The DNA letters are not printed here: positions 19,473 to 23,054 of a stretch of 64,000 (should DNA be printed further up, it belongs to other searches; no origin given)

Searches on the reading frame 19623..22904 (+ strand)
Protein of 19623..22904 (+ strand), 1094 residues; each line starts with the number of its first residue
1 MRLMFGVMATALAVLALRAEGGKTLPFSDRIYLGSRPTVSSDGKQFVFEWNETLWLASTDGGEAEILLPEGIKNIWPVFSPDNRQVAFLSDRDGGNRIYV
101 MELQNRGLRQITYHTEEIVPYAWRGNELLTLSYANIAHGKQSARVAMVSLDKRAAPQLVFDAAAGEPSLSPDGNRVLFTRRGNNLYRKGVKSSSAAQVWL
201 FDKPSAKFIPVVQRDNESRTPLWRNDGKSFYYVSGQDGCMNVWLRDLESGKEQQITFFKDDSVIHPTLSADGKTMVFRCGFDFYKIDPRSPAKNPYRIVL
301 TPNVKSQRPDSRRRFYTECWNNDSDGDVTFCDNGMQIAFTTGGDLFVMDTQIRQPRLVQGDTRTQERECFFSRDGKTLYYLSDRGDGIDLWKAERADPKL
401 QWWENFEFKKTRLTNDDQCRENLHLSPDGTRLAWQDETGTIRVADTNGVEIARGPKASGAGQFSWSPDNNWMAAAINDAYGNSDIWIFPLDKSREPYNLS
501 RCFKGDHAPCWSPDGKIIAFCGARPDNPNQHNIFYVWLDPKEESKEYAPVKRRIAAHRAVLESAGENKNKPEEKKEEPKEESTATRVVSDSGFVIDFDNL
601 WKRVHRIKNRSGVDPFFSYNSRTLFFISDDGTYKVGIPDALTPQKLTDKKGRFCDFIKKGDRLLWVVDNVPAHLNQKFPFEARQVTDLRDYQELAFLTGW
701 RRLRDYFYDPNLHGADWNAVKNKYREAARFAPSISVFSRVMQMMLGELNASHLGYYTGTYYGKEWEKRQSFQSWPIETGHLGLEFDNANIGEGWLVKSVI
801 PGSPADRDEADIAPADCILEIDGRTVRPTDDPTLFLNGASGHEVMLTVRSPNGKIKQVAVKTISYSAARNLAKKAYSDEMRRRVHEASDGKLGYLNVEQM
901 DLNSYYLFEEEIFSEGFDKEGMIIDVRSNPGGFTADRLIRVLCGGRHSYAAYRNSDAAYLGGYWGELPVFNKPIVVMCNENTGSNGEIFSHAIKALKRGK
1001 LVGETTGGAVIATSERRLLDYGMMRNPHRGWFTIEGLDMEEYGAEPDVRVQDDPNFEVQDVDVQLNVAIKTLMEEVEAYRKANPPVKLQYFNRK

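Call 51: search_protein_families(library=pfam, proteins=[window:19623-22904:+], max_evalue=0.0001)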
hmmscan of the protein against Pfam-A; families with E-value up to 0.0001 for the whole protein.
window:19623-22904:+ (1094 aa): 8 families
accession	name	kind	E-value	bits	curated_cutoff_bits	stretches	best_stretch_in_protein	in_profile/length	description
PF07676.18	PD40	-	1.8e-38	130.1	20.9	1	73-100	10-38/38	WD40-like Beta Propeller Repeat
PF03572.23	Peptidase_S41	-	1.5e-23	83.6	24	1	891-1050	1-165/165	Peptidase family S41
PF00930.27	DPPIV_N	-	3.6e-11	42.8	22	0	170-257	1-80/354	Dipeptidyl peptidase IV (DPP IV) N-terminal region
PF14684.11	Tricorn_C1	-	9.9e-11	41.8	24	1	696-746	9-59/59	Tricorn protease C1 domain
PF14685.13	PDZ_Tricorn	-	6e-08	33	25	1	779-860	1-88/88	Tricorn protease PDZ domain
PF17820.7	PDZ_6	-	1.5e-07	31.5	27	1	796-849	2-53/54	PDZ domain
PF25174.1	Beta-prop_THOC3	-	6.9e-07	29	305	0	397-522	68-190/272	THOC3 beta-propeller domain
PF00595.29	PDZ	-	3.9e-05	24.4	23.2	1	778-848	9-80/81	PDZ domain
